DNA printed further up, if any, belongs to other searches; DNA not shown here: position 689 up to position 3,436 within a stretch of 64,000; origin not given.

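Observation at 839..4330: AAA+ ATPase plus S8 subtilase two-gene cassette (ietAS-like) on an AT-rich islet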

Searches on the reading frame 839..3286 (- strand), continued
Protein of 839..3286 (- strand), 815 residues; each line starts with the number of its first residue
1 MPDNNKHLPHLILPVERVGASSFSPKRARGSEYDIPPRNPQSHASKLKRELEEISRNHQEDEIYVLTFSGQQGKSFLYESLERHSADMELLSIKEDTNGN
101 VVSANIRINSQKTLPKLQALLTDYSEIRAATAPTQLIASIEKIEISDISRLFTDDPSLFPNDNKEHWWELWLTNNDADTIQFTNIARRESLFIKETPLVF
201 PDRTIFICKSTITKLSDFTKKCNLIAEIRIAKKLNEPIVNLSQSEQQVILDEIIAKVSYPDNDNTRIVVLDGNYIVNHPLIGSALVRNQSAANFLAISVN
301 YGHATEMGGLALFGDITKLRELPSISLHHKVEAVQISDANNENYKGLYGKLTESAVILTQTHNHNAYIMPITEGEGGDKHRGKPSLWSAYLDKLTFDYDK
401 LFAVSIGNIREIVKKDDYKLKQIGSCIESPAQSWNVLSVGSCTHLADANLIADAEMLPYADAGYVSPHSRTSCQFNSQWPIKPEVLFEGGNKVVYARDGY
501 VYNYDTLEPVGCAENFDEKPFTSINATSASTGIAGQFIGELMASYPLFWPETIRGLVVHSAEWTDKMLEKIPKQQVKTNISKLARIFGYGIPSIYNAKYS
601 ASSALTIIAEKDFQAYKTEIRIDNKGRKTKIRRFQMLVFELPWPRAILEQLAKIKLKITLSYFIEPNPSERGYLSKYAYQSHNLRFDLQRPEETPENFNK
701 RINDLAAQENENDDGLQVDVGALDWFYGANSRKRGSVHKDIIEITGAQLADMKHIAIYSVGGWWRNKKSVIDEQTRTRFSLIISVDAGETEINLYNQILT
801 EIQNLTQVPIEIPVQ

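Call 67: search_protein_families(library=padloc, proteins=[L001:4099-4644:+, L001:4743-5507:+, L001:5609-6475:+, L001:6681-8273:+], max_evalue=0.01)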
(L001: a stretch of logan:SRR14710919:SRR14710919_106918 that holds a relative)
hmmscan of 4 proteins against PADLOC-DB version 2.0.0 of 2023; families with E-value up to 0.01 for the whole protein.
L001:4099-4644:+ (181 aa): 0 families

L001:4743-5507:+ (254 aa): 0 families

L001:5609-6475:+ (288 aa): 0 families

L001:6681-8273:+ (530 aa): 0 families

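Call 68: predict_structure(alignment_id=A1)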
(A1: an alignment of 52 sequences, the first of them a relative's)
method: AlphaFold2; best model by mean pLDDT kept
length: 815 residues; sequences in the alignment: 52
mean_pLDDT: 86.3   pTM: 0.75
mean pLDDT of the five models: 86.3, 85.9, 85.9, 84.3, 82.8
residues with pLDDT >= 90: 438; 70-90: 294; 50-70: 61; < 50: 22
segments of 3 or more residues with pLDDT < 50: 24-33, 714-716
pLDDT, mean of each block of 10 residues (from residue 1): 72 86 43 63 90 82 85 79 79 78 86 83 75 75 90 83 92 83 92 85 86 92 88 74 95 95 92 92 95 77 91 94 94 88 79 94 88 70 84 94 95 93 91 96 90 87 95 89 97 94 93 94 95 98 96 98 95 85 95 96 94 88 81 87 93 96 84 58 90 88 75 51 81 89 95 92 80 91 93 92 71 52
secondary structure, 60 per line:
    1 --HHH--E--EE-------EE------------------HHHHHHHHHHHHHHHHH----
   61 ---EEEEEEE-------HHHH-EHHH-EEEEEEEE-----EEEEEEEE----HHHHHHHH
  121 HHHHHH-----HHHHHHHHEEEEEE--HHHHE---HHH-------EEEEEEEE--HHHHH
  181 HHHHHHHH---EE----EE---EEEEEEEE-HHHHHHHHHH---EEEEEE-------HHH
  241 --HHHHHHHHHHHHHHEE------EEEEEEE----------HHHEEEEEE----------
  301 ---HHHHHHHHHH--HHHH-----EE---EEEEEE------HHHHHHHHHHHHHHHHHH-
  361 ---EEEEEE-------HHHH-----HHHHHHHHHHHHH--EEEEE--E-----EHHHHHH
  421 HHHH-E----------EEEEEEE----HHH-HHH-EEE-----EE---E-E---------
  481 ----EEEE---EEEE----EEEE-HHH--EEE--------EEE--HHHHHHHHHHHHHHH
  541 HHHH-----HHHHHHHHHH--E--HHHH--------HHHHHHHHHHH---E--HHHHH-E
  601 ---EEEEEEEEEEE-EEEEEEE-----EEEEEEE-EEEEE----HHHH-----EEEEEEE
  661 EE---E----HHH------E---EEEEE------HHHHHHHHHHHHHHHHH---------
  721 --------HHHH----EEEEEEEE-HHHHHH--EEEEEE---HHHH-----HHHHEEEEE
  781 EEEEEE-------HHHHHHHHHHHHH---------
elements in order (helices of 4 or more, strands of 3 or more residues): H40-56 E64-70 H78-81 E88-95 E101-108 H113-126 H132-139 E140-145 H148-151 E166-173 H176-188 E203-210 H212-221 E225-230 H243-256 E265-271 E285-290 H304-313 H316-319 E330-335 H342-359 E364-369 H377-380 H386-398 E401-405 H415-424 E437-443 E456-458 E485-488 E492-495 E500-503 E510-512 E521-523 H526-544 H550-559 H565-568 H577-587 H594-598 E604-614 E616-622 E628-634 E636-640 H645-648 E654-662 E684-688 H695-711 H729-732 E737-744 H746-751 E754-759 H763-766 H772-775 E776-786 H794-806

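Call 71: fold_search(model_id=the predicted structure, library=pdb)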
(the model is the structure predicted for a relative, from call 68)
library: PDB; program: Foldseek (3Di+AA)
matches with E <= 10: 1547; with E <= 0.001: 223
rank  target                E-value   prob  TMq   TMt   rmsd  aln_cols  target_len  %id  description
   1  3afg_A                6.2e-18  1.00  0.33  0.50  22.7       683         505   12  Crystal structure of ProN-Tk-SP from Thermococcus kodakaraensis (released 2010-08-04)
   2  3afg_B                1.0e-17  1.00  0.32  0.48  22.2       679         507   12  Crystal structure of ProN-Tk-SP from Thermococcus kodakaraensis (released 2010-08-04)
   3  1wmd                  8.5e-17  1.00  0.37  0.66   6.9       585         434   12  Crystal Structure of alkaline serine protease KP-43 from Bacillus sp. KSM-KP43 (1.30 angstrom, 100 K) (released 2004-09-14)
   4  9ues_B                4.2e-14  1.00  0.33  0.61   8.9       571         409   12  Crystal structure of an inactive TKSP mutant in complex with the TKS propeptide (released 2026-02-18)
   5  8jmw_A                6.1e-12  1.00  0.30  0.45  10.4       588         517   10  Fibril form of serine peptidase Vpr (released 2023-12-06)
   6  3qfh_D                6.4e-12  1.00  0.27  0.48  25.4       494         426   13  2.05 Angstrom Resolution Crystal Structure of Epidermin Leader Peptide Processing Serine Protease (EpiP) from Staphylo (released 2011-02-02)
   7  3qfh_C                1.1e-11  1.00  0.27  0.50  25.4       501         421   12  2.05 Angstrom Resolution Crystal Structure of Epidermin Leader Peptide Processing Serine Protease (EpiP) from Staphylo (released 2011-02-02)
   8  3qfh_A                2.7e-11  1.00  0.27  0.49  25.3       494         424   13  2.05 Angstrom Resolution Crystal Structure of Epidermin Leader Peptide Processing Serine Protease (EpiP) from Staphylo (released 2011-02-02)
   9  1r6v                  3.4e-11  1.00  0.25  0.29  28.6       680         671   12  Crystal structure of fervidolysin from Fervidobacterium pennivorans, a keratinolytic enzyme related to subtilisin (released 2004-10-19)
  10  3whi_A                5.6e-11  1.00  0.23  0.48  24.3       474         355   10  Crystal structure of unautoprocessed form of IS1-inserted Pro-subtilisin E (released 2013-12-25)
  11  7am6_B                6.3e-11  1.00  0.25  0.69   8.7       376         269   12  Crystal structure of Peptiligase mutant - L217H/M222P/A225N/F189W (released 2021-02-17)
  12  3whi_B                7.0e-11  1.00  0.23  0.49  24.5       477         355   10  Crystal structure of unautoprocessed form of IS1-inserted Pro-subtilisin E (released 2013-12-25)
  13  6u2f_A                7.9e-11  1.00  0.23  0.31  23.6       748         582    8  PCSK9-Fab 7G7 complex bound to cis-1-amino-4-phenylcyclohexaneacyl-WNLK(hR)IGLLR - NH2 (released 2020-02-05)
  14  5jxi                  9.4e-11  1.00  0.26  0.42  13.5       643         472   12  Structure of the unliganded form of the proprotein convertase furin in presence of EDTA. (released 2016-10-05)
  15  3t41_A                1.0e-10  1.00  0.26  0.48  24.2       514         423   11  1.95 Angstrom Resolution Crystal Structure of Epidermin Leader Peptide Processing Serine Protease (EpiP) S393A Mutant  (released 2011-08-17)
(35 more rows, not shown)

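Call 82: find_related_loci(query=A1, collection=metagenome_contigs, flank=6000)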
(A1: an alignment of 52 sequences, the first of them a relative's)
Query A1 (815 aa) in metagenome_contigs; peptide patterns used: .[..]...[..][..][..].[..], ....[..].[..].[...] (x = any residue, [..] = any of these).
600 stretches matched a pattern (row limit reached: there are more); 585 encode a relative of the query (tblastn E <= 1e-3); the best 80 are kept; 80 distinct loci.
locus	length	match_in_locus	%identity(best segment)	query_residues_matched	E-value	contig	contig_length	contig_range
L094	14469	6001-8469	34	1-812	3e-134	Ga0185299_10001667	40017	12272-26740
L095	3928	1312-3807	34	1-812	5e-138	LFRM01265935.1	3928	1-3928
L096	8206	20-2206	35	77-802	2e-131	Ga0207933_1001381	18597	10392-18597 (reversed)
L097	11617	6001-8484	34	3-812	1e-128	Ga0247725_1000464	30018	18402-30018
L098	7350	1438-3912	32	1-808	3e-127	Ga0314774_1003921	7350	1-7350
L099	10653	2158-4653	34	1-814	2e-126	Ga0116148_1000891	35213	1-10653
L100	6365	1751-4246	33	1-814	2e-126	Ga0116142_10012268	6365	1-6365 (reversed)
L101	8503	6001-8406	33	23-808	2e-125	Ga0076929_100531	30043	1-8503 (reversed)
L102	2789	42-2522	32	1-811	2e-131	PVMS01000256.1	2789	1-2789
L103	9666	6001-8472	32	1-812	3e-123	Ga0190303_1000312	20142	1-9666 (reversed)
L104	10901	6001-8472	32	1-812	3e-123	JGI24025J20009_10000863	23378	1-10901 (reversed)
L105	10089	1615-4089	32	1-812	2e-123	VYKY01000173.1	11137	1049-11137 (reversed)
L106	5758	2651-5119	33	1-798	1e-123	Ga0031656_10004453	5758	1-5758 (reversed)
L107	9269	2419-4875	31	1-811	6e-123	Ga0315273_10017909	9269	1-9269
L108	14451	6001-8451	32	20-810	2e-122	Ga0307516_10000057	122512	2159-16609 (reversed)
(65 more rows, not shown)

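Call 86: find_homologous_proteins(query=L001:6681-8273:+, max_evalue=1e-20)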
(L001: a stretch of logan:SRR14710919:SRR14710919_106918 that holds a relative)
Query L001:6681-8273:+ (530 aa): 576 proteins with E <= 1e-20 among 7440 candidates; the best 120 are listed.
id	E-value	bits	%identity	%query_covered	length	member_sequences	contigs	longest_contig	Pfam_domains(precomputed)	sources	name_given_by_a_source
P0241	9.1e-211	719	62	96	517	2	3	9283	PF00239.27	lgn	-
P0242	1.2e-194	666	59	97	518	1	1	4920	PF00239.27,PF13408.13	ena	-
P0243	5.3e-187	641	56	97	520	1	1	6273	PF07508.20,PF00239.27,PF13408.13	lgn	-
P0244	8.6e-179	614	53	98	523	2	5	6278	PF00239.27,PF13408.13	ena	-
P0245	2.0e-177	609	52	98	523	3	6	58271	PF00239.27,PF13408.13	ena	-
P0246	1.9e-176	606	53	98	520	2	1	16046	PF00239.27,PF13408.13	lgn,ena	-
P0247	1.5e-174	600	52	97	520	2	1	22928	PF00239.27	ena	-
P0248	2.2e-174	599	53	97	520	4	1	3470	PF00239.27,PF13408.13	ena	-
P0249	1.5e-171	590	53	97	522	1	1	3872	PF07508.20,PF00239.27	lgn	-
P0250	6.5e-171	588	53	94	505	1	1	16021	PF07508.20,PF00239.27,PF13408.13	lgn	-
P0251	1.4e-170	587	51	98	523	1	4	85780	PF07508.20,PF00239.27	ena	-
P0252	2.2e-170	586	53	97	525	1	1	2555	PF07508.20,PF00239.27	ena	-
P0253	8.4e-170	584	51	98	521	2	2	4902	PF07508.20,PF00239.27,PF13408.13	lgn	-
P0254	7.5e-168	578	51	99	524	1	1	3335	PF07508.20,PF00239.27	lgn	-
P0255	7.6e-168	578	52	98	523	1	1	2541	PF07508.20,PF00239.27,PF13408.13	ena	-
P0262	8.4e-164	564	50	97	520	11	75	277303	PF00239.27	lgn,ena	-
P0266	2.7e-162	559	49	97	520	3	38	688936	PF07508.20,PF00239.27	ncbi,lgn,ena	-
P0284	5.8e-148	512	47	95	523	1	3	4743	PF00239.27,PF13408.13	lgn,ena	-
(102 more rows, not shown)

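Call 87: find_encoding_contigs(protein=P0241, flank=9000, max_places=2)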
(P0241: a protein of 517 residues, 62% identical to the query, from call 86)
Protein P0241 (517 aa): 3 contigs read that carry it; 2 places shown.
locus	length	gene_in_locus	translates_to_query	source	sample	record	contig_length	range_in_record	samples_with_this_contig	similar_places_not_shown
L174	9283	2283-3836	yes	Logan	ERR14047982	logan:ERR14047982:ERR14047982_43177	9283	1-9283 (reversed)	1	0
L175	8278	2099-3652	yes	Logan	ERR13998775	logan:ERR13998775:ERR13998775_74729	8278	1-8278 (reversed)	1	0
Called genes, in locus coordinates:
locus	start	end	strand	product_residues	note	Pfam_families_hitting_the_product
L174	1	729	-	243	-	?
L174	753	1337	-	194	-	-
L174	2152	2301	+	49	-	-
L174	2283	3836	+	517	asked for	PF00239:Resolvase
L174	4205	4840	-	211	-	PF03729:DUF308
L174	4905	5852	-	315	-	PF01636:APH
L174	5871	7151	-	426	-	PF02321:OEP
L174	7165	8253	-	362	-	PF12679:ABC2_membrane_2, PF12698:ABC2_membrane_3, PF01061:ABC2_membrane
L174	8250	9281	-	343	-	?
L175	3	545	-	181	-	?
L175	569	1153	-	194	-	-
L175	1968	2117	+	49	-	-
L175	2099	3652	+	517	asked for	PF00239:Resolvase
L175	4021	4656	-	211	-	PF03729:DUF308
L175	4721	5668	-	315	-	PF01636:APH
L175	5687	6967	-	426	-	PF02321:OEP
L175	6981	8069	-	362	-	PF12679:ABC2_membrane_2, PF12698:ABC2_membrane_3, PF01061:ABC2_membrane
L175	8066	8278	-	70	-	?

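Call 88: find_encoding_contigs(protein=P0262, flank=10000, max_places=3)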
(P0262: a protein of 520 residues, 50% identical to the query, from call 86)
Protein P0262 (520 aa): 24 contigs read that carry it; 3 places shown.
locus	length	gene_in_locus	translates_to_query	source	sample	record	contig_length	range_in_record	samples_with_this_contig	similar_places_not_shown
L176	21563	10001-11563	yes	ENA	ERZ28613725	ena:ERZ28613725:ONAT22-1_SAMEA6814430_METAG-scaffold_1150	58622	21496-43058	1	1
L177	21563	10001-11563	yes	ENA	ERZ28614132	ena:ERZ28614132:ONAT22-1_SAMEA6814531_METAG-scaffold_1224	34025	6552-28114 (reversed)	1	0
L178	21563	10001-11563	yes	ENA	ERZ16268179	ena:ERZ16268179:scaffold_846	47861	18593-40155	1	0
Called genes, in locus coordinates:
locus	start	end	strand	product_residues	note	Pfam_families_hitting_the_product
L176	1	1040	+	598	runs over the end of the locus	PF13191:AAA_16 (faint), PF00004:AAA, PF13401:AAA_22 (faint), PF23902:AAA_lid_PRS2_C (weak), PF17862:AAA_lid_3, PF01434:Peptidase_M41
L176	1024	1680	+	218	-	PF00753:Lactamase_B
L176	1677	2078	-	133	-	-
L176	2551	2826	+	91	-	-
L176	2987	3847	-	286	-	-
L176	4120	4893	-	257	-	PF05175:MTS, PF13847:Methyltransf_31 (weak), PF13649:Methyltransf_25 (weak)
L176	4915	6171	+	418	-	PF19425:Csd3_N2, PF01551:Peptidase_M23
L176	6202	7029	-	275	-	-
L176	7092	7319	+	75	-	-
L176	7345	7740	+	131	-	-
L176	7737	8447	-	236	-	-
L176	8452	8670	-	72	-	-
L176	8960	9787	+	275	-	-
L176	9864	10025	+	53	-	-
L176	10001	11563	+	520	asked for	PF00239:Resolvase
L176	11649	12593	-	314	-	PF01435:Peptidase_M48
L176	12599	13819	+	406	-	PF03797:Autotransporter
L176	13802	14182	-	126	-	-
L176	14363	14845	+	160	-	-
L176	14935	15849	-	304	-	PF03330:DPBB_1, PF05036:SPOR (weak)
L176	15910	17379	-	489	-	PF03023:MurJ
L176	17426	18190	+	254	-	PF13512:TPR_18, PF13525:YfiO, PF13174:TPR_6 (faint), PF13428:TPR_14 (faint)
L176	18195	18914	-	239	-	PF22769:DCD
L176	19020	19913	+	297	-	PF00009:GTP_EFTU, PF00350:Dynamin_N (weak), PF01926:MMR_HSR1, PF02421:FeoB_N, PF03193:RsgA_GTPase (faint), PF04548:AIG1, PF10662:PduV-EutP, PF07650:KH_2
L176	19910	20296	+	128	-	-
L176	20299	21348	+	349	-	PF02547:Queuosine_synth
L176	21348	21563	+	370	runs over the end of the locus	PF01702:TGT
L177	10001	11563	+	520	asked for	PF00239:Resolvase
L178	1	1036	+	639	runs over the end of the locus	PF00004:AAA, PF13401:AAA_22 (faint), PF23902:AAA_lid_PRS2_C (weak), PF17862:AAA_lid_3, PF01434:Peptidase_M41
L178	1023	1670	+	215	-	PF00753:Lactamase_B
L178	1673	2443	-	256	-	PF03602:Cons_hypoth95 (faint), PF01170:UPF0020 (weak), PF05175:MTS, PF06325:PrmA (weak), PF13847:Methyltransf_31, PF08241:Methyltransf_11 (weak), PF08242:Methyltransf_12 (weak), PF13649:Methyltransf_25, +1 more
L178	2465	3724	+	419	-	PF19425:Csd3_N2, PF01551:Peptidase_M23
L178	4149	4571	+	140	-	-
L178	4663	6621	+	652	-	PF23091:TNFR_ELAPOR1_6th (faint)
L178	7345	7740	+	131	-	-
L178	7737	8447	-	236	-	-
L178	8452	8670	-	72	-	-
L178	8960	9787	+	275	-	-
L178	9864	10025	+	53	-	-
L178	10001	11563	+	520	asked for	PF00239:Resolvase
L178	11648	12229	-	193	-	PF00265:TK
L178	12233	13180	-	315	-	PF01435:Peptidase_M48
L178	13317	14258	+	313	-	PF01551:Peptidase_M23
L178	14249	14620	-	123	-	-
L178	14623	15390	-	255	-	PF13512:TPR_18, PF13525:YfiO, PF13174:TPR_6 (faint)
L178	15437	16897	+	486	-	PF03023:MurJ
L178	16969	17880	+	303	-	PF03330:DPBB_1, PF05036:SPOR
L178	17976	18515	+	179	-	PF04011:LemA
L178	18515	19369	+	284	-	PF02811:PHP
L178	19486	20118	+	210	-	PF00163:Ribosomal_S4, PF01479:S4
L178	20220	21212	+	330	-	PF00579:tRNA-synt_1b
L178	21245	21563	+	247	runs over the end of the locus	PF04402:SIMPL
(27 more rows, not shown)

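Call 89: find_encoding_contigs(protein=P0266, flank=10000, max_places=3)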
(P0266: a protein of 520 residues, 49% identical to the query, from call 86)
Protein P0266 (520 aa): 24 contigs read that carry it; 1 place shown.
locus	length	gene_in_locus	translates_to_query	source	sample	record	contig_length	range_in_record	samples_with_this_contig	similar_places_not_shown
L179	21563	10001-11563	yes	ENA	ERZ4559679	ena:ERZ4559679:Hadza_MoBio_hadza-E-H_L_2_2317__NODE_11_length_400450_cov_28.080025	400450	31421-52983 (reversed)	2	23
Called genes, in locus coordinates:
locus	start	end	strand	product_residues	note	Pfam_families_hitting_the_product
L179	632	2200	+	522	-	PF13304:AAA_21, PF14491:DUF4435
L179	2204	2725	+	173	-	-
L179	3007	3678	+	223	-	-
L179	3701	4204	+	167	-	-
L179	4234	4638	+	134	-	-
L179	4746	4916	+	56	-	-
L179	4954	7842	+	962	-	PF07693:KAP_NTPase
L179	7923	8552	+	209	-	-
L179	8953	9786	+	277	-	PF13411:MerR_1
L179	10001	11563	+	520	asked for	PF00239:Resolvase, PF07508:Recombinase (faint)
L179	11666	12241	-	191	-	PF00265:TK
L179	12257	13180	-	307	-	PF01435:Peptidase_M48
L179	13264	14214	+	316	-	PF01551:Peptidase_M23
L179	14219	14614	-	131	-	-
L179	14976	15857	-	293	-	PF03330:DPBB_1, PF05036:SPOR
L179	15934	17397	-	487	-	PF03023:MurJ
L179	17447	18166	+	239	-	PF13512:TPR_18, PF13428:TPR_14 (faint), PF13525:YfiO, PF13174:TPR_6 (faint), PF13432:TPR_16 (faint)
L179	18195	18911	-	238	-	PF22769:DCD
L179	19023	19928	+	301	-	PF03193:RsgA_GTPase (weak), PF00350:Dynamin_N (weak), PF01926:MMR_HSR1, PF02421:FeoB_N, PF04548:AIG1 (weak), PF10662:PduV-EutP, PF00009:GTP_EFTU, PF07650:KH_2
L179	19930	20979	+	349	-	PF02547:Queuosine_synth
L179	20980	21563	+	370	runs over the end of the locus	PF01702:TGT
